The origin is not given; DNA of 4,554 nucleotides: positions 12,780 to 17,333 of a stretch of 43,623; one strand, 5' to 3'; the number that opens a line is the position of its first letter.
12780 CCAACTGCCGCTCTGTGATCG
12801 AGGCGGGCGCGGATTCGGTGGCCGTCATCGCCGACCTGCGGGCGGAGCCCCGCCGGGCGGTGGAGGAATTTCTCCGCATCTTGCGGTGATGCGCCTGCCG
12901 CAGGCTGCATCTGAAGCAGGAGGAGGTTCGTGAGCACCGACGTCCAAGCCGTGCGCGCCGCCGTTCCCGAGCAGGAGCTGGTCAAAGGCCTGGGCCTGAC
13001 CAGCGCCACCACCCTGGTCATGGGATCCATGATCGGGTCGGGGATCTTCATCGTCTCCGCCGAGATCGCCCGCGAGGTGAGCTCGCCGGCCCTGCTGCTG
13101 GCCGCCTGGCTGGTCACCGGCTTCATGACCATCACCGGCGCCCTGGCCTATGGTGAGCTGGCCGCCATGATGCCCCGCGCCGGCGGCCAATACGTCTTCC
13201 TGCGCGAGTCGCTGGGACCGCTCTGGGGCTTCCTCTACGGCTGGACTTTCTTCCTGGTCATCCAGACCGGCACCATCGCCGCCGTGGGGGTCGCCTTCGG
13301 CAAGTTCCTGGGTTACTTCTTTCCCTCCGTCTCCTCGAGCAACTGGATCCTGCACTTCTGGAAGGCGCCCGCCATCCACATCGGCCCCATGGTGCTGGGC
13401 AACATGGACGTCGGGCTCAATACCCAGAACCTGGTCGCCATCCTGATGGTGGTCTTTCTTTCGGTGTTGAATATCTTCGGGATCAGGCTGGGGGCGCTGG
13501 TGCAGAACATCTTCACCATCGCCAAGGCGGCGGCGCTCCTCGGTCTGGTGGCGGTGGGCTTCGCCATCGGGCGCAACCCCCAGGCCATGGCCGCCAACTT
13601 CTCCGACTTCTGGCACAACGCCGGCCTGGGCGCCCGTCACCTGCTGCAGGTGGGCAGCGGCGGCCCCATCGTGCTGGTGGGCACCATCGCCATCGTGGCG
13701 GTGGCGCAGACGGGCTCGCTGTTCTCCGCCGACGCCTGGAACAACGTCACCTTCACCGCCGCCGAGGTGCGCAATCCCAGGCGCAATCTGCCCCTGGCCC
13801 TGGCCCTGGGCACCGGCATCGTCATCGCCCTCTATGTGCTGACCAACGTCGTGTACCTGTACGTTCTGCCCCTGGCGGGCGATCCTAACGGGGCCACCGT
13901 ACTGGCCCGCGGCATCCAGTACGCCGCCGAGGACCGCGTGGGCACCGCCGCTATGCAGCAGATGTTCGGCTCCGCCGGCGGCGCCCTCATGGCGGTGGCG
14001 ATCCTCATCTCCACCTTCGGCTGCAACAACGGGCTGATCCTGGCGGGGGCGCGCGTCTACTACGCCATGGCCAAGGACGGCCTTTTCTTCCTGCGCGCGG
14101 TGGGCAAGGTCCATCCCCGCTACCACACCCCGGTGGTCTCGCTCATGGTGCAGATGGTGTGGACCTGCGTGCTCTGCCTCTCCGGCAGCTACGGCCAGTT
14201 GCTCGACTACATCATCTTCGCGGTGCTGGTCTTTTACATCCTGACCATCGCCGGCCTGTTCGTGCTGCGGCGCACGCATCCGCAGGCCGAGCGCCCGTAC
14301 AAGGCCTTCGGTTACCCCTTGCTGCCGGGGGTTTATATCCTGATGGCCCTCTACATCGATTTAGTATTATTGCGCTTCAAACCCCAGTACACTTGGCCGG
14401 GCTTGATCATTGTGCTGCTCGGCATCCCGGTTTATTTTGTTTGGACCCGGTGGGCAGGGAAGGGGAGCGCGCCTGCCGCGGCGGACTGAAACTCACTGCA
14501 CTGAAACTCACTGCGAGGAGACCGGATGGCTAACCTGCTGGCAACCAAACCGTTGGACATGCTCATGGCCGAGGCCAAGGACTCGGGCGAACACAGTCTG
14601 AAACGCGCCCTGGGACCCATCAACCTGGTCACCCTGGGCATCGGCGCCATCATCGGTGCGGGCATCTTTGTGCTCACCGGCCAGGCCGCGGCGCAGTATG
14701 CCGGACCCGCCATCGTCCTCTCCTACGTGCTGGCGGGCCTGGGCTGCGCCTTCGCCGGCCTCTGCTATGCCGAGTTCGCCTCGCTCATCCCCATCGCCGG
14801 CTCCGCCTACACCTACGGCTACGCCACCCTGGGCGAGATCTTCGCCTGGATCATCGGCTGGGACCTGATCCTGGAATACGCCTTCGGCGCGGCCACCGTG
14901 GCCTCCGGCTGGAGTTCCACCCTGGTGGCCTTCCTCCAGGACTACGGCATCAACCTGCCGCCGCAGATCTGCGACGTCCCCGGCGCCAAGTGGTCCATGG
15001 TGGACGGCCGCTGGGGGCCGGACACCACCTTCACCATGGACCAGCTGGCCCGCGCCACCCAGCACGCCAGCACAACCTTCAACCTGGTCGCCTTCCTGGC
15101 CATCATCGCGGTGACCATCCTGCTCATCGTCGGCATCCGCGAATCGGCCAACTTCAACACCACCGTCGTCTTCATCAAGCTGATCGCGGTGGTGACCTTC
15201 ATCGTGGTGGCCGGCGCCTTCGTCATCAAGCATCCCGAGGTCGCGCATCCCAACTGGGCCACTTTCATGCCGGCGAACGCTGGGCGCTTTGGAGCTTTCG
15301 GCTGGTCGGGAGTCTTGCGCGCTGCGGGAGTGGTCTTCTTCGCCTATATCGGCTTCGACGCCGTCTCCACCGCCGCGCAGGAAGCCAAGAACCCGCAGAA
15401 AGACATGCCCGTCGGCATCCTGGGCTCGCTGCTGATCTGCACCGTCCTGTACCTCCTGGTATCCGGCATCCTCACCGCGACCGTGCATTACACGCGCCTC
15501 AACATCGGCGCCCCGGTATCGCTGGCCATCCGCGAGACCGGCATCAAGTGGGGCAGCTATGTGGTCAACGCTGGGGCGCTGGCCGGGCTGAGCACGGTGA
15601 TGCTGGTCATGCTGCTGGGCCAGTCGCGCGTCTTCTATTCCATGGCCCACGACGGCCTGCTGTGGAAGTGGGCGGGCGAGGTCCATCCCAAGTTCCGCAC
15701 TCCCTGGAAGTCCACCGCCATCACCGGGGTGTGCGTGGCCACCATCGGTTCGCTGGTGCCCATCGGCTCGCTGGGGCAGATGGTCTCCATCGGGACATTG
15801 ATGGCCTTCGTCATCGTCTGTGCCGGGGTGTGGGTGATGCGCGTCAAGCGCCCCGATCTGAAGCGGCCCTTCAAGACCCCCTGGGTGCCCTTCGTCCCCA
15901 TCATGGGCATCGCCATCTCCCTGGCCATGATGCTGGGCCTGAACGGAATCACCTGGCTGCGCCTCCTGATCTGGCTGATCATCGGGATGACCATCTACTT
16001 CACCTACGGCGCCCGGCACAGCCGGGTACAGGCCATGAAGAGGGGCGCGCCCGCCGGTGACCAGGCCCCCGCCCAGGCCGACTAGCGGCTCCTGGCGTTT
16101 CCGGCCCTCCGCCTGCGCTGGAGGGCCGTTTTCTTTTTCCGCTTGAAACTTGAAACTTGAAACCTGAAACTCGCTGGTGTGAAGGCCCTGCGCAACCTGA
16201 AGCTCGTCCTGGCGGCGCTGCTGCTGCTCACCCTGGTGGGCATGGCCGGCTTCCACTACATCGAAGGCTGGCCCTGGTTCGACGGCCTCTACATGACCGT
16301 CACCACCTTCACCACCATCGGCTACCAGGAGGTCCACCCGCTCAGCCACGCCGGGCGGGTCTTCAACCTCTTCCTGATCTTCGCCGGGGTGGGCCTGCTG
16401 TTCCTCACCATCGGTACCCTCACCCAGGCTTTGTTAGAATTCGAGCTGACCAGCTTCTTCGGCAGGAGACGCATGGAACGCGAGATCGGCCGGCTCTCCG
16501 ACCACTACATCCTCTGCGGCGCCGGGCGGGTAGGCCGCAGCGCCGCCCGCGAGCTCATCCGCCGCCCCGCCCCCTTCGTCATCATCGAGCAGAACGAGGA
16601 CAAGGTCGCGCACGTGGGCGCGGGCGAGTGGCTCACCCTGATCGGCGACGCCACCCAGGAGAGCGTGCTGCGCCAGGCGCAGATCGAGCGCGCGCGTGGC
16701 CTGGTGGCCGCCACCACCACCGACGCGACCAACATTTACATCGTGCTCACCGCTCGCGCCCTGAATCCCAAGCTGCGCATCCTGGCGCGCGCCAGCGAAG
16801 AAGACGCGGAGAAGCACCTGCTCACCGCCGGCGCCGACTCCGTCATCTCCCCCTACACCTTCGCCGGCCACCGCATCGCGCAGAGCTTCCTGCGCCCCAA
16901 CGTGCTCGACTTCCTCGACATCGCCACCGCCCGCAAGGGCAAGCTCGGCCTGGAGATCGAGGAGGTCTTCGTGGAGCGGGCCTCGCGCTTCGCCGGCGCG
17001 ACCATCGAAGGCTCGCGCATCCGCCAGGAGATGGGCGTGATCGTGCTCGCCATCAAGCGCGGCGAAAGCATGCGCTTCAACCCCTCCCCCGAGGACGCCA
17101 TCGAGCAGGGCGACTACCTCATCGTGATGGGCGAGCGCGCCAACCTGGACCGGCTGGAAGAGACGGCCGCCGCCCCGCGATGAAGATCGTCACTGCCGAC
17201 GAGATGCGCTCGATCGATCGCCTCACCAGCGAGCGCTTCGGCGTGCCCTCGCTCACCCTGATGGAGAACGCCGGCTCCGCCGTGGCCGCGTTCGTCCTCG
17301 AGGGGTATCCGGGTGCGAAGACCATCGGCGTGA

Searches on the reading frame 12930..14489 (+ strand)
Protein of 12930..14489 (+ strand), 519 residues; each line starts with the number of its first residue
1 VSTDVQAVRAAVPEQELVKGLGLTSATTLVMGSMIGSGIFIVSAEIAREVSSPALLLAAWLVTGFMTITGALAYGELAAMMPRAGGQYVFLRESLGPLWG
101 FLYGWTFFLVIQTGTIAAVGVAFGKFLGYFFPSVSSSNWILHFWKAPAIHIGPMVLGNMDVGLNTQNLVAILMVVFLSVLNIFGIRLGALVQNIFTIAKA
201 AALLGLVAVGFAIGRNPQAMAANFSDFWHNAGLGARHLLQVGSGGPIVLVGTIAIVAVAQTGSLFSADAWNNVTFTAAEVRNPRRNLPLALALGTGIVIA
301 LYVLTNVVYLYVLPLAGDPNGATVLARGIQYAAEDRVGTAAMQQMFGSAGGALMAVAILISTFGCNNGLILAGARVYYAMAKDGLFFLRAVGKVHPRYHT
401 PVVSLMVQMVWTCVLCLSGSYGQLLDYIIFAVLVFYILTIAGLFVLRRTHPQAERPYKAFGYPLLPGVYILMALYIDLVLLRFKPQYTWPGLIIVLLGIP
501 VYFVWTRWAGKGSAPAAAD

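Call 56: search_protein_families(library=pfam, proteins=[window:12930-14489:+], max_evalue=0.0001)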
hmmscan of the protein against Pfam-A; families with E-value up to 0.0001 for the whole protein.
window:12930-14489:+ (519 aa): 2 families
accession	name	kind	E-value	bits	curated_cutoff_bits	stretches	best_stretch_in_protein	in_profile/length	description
PF13520.12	AA_permease_2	-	3.5e-55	188.1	27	1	21-476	1-400/427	Amino acid permease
PF00324.27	AA_permease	-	4.5e-41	141.4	24.6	1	29-474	5-413/470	Amino acid permease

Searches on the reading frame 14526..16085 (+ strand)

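Call 56: search_protein_families(library=pfam, proteins=[window:14526-16085:+], max_evalue=0.0001)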
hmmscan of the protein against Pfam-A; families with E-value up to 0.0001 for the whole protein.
window:14526-16085:+ (519 aa): 3 families
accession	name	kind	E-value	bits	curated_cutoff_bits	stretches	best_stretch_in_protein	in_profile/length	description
PF13520.12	AA_permease_2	-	2.6e-53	181.9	27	1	29-476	1-412/427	Amino acid permease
PF00324.27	AA_permease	-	7.3e-41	140.8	24.6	1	35-472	3-420/470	Amino acid permease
PF13906.12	AA_permease_C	-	7.7e-17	61.6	27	1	449-499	1-51/51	C-terminus of AA_permease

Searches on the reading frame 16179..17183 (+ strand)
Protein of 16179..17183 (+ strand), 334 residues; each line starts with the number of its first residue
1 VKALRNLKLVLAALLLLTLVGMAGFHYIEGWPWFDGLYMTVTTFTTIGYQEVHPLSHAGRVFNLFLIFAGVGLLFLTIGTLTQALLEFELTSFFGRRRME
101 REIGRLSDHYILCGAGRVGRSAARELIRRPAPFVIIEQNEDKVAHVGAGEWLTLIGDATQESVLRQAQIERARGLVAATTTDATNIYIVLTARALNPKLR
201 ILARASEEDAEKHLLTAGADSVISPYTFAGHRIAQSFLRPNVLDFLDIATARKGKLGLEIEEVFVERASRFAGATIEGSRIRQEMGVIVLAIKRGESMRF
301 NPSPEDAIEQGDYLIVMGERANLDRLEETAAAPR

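Call 56: search_protein_families(library=pfam, proteins=[window:16179-17183:+], max_evalue=0.0001)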
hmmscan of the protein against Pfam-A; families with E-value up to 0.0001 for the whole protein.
window:16179-17183:+ (334 aa): 3 families
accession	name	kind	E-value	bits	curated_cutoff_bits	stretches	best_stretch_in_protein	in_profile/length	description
PF02254.24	TrkA_N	-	1.6e-33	115.9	23.8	1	110-225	1-116/116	TrkA-N domain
PF07885.22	Ion_trans_2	-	4e-17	62.3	22.5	1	14-85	2-77/79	Ion channel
PF02080.26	TrkA_C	-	2.1e-12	47.2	27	1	261-328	2-68/71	TrkA-C domain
